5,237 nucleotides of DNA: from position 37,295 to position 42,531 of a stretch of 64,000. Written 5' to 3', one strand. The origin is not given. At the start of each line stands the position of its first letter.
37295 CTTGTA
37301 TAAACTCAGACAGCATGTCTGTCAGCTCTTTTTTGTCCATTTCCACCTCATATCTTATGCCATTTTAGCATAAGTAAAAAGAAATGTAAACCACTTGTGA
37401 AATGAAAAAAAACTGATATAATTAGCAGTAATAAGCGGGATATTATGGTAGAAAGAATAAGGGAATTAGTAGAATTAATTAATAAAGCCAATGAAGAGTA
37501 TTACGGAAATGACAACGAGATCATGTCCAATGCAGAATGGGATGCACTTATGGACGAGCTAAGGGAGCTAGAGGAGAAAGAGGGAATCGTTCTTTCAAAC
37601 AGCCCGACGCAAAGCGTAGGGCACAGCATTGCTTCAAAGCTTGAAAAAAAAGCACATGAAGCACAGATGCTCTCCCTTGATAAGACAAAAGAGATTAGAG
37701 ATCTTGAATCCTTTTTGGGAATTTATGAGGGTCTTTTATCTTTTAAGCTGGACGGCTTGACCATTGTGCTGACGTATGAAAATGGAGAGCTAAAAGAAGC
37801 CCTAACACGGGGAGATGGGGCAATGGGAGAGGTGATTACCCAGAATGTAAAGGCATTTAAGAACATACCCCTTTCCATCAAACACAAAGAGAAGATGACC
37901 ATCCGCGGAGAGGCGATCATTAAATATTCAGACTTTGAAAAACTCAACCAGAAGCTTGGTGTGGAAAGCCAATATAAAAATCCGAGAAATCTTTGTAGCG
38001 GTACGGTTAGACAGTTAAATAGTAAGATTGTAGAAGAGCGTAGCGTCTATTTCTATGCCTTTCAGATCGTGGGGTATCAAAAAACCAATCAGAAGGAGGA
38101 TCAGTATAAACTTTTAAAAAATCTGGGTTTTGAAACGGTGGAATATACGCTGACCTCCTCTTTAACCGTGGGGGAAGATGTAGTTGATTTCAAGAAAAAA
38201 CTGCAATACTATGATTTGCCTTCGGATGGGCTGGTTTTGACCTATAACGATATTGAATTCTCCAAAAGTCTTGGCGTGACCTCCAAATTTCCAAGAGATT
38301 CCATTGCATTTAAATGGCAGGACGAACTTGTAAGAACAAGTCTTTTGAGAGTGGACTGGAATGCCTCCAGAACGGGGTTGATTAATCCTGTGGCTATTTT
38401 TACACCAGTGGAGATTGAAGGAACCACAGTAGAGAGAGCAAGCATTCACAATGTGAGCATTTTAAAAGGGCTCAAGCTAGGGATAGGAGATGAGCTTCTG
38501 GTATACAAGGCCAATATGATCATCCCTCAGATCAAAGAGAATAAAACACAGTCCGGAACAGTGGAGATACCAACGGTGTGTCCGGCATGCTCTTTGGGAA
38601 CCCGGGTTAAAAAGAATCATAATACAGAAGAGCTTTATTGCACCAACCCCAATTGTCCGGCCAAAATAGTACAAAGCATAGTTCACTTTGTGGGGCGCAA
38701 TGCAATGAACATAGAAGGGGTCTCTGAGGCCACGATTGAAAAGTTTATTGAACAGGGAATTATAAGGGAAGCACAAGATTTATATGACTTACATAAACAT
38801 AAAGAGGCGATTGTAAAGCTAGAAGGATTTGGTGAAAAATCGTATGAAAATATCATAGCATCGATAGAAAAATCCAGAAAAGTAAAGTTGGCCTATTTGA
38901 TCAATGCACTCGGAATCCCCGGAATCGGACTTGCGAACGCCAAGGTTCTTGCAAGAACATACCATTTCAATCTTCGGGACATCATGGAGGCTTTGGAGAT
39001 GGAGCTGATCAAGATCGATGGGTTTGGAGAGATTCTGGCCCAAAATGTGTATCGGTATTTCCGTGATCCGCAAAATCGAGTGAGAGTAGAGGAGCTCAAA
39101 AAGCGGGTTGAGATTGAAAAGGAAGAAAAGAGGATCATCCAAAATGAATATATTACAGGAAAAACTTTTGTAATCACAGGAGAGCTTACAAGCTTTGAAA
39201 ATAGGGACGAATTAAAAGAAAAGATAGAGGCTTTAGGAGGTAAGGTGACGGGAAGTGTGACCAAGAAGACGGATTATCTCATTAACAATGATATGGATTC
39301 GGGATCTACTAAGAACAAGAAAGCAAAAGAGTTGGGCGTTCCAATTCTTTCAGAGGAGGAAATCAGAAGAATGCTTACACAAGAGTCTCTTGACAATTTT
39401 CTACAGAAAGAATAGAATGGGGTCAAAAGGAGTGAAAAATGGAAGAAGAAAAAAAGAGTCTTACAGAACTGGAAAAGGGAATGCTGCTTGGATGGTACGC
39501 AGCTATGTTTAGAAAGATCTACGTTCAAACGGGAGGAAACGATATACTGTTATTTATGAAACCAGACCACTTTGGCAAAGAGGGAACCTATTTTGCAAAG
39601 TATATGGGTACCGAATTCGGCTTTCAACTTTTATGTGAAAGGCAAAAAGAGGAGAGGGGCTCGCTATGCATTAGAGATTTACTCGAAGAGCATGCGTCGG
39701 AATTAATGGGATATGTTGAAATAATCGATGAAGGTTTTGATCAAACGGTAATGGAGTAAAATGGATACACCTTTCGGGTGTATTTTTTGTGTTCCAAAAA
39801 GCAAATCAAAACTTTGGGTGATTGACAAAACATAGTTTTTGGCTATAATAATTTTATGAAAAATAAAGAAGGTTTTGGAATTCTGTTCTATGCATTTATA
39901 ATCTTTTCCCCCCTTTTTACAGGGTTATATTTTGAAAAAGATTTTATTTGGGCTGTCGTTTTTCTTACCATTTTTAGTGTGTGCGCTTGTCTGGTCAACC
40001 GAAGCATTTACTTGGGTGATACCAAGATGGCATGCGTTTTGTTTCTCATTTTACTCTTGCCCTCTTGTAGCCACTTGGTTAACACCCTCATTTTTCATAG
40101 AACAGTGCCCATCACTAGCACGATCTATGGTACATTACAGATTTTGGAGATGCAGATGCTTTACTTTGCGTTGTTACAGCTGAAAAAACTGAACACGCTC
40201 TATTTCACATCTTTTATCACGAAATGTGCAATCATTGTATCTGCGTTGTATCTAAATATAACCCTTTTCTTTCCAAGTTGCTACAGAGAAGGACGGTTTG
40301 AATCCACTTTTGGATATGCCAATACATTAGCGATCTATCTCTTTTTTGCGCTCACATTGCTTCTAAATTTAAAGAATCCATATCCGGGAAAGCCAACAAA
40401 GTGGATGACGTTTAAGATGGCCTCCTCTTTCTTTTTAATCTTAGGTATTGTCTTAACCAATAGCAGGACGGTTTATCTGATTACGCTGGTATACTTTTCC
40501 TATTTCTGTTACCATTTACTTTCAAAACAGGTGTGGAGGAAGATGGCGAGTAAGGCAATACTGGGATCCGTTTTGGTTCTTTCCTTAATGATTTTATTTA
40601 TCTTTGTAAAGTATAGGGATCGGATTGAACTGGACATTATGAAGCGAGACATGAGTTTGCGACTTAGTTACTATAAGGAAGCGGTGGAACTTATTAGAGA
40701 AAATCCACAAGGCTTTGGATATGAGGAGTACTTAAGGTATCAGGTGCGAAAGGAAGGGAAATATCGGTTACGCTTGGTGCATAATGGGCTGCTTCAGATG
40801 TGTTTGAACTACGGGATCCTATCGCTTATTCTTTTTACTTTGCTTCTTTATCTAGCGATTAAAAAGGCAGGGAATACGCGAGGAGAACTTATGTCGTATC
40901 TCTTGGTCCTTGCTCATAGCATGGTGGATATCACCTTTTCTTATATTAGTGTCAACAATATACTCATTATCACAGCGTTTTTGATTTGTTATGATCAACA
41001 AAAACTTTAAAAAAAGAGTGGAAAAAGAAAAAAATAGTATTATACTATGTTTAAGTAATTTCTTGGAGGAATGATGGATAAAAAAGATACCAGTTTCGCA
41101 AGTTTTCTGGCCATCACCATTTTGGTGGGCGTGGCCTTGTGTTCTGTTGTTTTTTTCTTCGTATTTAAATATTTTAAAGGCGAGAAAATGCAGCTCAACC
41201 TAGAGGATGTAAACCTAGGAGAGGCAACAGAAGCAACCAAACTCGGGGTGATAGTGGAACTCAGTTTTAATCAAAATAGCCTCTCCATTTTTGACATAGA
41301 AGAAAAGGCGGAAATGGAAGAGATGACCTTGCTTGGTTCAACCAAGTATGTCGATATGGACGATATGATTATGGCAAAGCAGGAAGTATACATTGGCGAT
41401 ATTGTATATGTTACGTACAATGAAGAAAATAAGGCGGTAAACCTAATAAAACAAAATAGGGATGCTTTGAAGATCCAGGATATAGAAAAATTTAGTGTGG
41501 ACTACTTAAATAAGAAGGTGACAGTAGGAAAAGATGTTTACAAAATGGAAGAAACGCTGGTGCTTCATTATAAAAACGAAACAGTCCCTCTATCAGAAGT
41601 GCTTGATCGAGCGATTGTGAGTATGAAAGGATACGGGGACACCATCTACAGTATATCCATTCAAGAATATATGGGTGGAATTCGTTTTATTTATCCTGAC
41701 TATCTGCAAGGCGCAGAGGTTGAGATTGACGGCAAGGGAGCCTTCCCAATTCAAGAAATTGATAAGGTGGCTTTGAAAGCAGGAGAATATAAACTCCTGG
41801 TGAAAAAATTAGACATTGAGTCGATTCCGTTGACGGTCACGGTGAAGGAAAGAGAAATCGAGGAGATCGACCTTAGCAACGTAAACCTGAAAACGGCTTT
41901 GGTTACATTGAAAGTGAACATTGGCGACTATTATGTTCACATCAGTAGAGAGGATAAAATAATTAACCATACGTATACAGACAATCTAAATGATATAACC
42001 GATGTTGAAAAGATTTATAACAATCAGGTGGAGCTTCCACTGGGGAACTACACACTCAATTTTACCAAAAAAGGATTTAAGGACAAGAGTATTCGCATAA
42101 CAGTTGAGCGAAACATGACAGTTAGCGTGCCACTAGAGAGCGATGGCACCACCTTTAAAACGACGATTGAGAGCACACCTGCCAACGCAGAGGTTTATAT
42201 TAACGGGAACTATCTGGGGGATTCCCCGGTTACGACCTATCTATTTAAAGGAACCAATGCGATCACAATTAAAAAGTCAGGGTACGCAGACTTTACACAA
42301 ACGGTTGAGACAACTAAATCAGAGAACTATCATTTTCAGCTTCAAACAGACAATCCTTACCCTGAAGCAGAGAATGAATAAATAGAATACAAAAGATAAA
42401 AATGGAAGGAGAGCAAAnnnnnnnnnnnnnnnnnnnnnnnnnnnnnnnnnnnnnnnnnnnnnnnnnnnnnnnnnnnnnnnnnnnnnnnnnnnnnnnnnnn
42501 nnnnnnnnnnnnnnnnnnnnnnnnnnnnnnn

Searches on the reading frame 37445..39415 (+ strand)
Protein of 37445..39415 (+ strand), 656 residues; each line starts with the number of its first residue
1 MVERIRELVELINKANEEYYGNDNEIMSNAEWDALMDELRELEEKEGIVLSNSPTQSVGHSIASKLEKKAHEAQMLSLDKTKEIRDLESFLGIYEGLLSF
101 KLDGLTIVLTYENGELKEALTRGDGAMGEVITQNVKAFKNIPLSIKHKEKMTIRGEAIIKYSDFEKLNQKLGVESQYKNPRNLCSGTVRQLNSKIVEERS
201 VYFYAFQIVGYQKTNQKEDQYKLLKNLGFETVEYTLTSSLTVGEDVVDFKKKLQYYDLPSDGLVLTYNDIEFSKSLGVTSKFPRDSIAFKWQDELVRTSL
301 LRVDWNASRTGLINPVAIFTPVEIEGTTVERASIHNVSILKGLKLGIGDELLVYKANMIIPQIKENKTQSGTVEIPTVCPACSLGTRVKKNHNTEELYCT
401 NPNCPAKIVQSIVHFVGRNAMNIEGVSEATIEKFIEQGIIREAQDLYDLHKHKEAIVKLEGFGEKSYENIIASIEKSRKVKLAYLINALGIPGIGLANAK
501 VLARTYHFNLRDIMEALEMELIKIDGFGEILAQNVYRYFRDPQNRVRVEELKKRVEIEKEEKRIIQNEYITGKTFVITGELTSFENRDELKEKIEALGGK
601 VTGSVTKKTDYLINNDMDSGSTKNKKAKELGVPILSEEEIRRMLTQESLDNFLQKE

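Call 39: search_protein_families(library=pfam, proteins=[window:37445-39415:+], max_evalue=0.00001)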
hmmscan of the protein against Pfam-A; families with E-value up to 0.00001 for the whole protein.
window:37445-39415:+ (656 aa): 7 families
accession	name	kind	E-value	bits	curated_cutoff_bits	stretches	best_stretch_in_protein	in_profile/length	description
PF01653.23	DNA_ligase_aden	-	4.5e-51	174.2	27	1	64-292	2-251/253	NAD-dependent DNA ligase adenylation domain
PF03120.22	DNA_ligase_OB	-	1.7e-21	76.3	32.9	1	298-368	2-72/79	NAD-dependent DNA ligase OB-fold domain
PF00533.33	BRCT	-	1.7e-16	60.6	21.3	1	571-643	7-77/78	BRCA1 C Terminus (BRCT) domain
PF12826.13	HHH_2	-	2e-13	50.7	27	1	485-545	2-61/64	Helix-hairpin-helix motif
PF14520.12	HHH_5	-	8.8e-11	42.6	27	0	422-475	6-56/57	Helix-hairpin-helix domain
PF12738.14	PTCB-BRCT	-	8.9e-07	29.3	22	1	585-636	11-60/63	twin BRCT domain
PF16589.12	BRCT_2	-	5e-06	27.2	27.3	0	571-642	4-72/86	BRCT domain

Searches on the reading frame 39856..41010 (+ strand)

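Call 39: search_protein_families(library=pfam, proteins=[window:39856-41010:+], max_evalue=0.00001)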
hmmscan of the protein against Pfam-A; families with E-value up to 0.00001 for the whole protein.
window:39856-41010:+ (384 aa): 1 family
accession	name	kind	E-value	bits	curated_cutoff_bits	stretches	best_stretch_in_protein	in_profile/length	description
PF04932.20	Wzy_C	-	3.9e-15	56.4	31.7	1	190-327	2-148/149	O-Antigen ligase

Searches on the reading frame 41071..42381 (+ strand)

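Call 40: search_protein_families(library=pfam, proteins=[window:41071-42381:+], max_evalue=0.00001)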
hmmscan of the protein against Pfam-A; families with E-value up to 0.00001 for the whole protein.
window:41071-42381:+ (436 aa): 1 family
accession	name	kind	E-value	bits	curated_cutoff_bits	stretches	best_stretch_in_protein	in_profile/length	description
PF08308.17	PEGA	-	3.2e-23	81.9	20.8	1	365-425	5-66/71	PEGA domain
